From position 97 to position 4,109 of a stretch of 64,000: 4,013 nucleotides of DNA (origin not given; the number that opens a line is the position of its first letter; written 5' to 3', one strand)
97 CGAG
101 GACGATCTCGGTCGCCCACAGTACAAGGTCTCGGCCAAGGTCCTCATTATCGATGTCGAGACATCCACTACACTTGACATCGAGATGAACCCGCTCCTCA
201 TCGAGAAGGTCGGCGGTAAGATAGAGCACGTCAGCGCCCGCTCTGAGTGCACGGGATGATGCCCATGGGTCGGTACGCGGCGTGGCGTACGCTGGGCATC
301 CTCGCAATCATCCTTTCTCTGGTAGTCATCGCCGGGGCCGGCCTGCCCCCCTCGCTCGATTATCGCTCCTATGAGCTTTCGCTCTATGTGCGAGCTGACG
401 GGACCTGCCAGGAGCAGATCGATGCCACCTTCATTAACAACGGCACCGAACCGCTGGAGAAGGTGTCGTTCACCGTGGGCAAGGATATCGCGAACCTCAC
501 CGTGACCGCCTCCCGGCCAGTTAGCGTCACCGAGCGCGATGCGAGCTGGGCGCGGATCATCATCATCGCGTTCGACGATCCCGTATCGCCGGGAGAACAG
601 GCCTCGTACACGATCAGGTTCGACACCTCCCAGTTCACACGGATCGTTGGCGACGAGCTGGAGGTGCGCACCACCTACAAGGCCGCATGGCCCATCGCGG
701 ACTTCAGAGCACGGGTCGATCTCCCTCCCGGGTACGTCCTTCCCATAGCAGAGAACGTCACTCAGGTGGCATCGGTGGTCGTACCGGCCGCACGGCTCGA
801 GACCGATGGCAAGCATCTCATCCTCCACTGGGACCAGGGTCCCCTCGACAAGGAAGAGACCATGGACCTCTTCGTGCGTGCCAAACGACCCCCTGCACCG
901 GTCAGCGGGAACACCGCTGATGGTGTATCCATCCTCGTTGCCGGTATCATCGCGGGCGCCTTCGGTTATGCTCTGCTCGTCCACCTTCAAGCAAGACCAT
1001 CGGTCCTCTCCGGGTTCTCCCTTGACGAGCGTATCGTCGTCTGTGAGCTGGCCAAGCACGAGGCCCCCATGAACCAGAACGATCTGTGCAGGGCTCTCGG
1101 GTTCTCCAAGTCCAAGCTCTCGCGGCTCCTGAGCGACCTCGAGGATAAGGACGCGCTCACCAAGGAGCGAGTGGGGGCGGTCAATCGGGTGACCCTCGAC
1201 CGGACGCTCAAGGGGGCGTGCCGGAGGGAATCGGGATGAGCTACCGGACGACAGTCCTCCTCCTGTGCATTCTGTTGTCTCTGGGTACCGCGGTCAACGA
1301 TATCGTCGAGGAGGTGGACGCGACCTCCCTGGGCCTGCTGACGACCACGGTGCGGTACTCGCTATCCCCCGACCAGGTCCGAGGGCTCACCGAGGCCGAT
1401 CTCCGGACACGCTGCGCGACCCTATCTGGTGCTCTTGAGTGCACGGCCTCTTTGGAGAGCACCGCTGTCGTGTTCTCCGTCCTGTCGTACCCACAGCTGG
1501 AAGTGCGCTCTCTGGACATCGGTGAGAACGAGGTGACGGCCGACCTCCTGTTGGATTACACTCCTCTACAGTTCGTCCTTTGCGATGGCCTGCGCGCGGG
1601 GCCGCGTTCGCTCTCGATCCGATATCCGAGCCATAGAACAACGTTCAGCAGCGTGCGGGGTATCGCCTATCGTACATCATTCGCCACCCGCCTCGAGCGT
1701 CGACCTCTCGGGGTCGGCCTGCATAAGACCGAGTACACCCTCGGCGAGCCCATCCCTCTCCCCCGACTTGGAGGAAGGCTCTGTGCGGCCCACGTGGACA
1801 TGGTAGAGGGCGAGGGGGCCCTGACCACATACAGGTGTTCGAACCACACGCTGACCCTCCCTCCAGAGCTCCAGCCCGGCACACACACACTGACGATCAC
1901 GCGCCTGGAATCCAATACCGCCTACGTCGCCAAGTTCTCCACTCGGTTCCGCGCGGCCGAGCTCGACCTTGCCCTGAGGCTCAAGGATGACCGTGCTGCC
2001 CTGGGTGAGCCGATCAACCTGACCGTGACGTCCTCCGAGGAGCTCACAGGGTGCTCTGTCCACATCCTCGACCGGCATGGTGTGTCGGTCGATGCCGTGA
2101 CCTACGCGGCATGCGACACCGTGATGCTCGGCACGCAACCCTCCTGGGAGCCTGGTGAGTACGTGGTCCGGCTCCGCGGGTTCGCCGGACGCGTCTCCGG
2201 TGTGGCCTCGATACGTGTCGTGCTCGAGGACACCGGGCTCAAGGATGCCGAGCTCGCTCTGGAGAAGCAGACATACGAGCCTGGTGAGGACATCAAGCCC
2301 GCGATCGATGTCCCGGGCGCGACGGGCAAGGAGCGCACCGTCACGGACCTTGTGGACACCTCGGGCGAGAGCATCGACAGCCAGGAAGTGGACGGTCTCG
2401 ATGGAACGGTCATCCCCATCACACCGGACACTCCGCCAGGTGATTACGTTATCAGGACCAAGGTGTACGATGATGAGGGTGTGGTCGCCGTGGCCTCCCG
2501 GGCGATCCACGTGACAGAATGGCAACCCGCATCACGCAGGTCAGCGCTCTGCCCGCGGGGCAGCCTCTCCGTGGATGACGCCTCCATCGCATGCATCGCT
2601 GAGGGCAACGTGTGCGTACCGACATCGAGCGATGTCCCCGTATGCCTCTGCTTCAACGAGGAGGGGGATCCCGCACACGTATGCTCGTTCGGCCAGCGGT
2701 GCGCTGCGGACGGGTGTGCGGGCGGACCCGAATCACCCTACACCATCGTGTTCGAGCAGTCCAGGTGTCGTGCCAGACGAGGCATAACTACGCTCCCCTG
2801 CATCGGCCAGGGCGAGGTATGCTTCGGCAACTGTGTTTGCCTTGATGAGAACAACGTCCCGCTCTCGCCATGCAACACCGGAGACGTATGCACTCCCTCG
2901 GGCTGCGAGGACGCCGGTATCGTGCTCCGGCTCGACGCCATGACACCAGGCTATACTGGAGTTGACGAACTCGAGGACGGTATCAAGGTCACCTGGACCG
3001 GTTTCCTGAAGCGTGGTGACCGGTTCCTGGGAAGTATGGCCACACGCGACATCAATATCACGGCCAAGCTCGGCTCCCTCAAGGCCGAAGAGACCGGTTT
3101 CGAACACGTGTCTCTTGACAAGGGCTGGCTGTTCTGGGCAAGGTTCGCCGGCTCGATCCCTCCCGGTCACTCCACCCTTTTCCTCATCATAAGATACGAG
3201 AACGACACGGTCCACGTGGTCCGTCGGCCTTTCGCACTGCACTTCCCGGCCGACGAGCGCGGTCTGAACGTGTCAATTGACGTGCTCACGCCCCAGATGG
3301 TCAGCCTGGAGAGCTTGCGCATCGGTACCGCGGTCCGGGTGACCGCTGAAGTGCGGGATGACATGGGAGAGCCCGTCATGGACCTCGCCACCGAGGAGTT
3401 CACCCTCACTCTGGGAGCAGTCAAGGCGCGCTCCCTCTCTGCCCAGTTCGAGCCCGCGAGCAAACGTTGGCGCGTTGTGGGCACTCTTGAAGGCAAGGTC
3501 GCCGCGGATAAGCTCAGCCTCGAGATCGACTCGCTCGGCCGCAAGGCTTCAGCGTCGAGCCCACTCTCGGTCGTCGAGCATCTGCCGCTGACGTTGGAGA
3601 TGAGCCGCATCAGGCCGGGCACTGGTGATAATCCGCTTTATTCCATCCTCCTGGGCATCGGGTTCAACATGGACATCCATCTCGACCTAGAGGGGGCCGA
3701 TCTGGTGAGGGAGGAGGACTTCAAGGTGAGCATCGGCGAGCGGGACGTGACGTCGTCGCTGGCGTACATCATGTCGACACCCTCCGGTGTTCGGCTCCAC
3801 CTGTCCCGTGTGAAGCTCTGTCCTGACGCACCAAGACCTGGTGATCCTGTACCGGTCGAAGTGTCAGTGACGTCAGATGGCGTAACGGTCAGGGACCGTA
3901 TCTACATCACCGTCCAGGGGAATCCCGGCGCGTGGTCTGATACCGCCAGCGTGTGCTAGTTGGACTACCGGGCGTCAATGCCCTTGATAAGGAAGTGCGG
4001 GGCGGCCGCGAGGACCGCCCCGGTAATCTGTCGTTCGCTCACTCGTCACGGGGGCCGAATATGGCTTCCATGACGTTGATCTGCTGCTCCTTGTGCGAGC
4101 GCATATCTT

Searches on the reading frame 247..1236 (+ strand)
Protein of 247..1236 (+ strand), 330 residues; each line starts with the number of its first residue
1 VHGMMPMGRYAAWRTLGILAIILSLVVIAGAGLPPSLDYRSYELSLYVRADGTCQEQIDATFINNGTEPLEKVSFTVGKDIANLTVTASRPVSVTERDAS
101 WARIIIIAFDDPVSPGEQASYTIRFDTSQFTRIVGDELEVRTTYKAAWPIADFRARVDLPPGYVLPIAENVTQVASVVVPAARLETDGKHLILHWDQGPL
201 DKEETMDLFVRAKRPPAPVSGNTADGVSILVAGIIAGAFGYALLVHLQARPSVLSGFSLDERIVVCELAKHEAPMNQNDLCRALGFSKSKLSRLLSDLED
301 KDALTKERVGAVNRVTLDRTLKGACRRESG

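Call 76: search_protein_families(library=pfam, proteins=[window:247-1236:+], max_evalue=0.01)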
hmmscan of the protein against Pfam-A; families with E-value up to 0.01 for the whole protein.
window:247-1236:+ (330 aa): 7 families
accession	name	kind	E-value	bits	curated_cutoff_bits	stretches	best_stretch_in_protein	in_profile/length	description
PF24034.1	DUF7343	-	1.1e-11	44.8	27.6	1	260-317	4-61/62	Domain of unknown function (DUF7343)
PF12802.13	MarR_2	-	1.5e-06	28.7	27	1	267-310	13-56/61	MarR family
PF09339.16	HTH_IclR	-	0.00036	20.7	22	1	268-306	12-50/52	IclR helix-turn-helix domain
PF13545.12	HTH_Crp_2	-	0.00074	19.9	27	1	272-309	20-59/70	Crp-like helix-turn-helix domain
PF25213.1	HVO_A0261_N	-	0.0011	19.3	35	1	263-307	14-57/86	HVO_A0261 N-terminal domain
PF01022.26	HTH_5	-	0.0037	17.6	22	1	264-300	7-41/47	Bacterial regulatory protein, arsR family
PF13412.12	HTH_24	-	0.0058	16.6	21.9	0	270-302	14-45/48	Winged helix-turn-helix DNA-binding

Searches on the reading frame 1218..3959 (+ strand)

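Call 80: search_protein_families(library=pfam, proteins=[window:1218-3959:+], max_evalue=0.01)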
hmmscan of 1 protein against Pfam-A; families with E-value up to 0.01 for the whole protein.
window:1218-3959:+ (913 aa): 1 family
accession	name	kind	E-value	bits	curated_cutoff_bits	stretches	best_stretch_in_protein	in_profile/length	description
PF07703.20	A2M_BRD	-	0.0054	17.5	22.7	0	253-363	3-120/140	Alpha-2-macroglobulin bait region domain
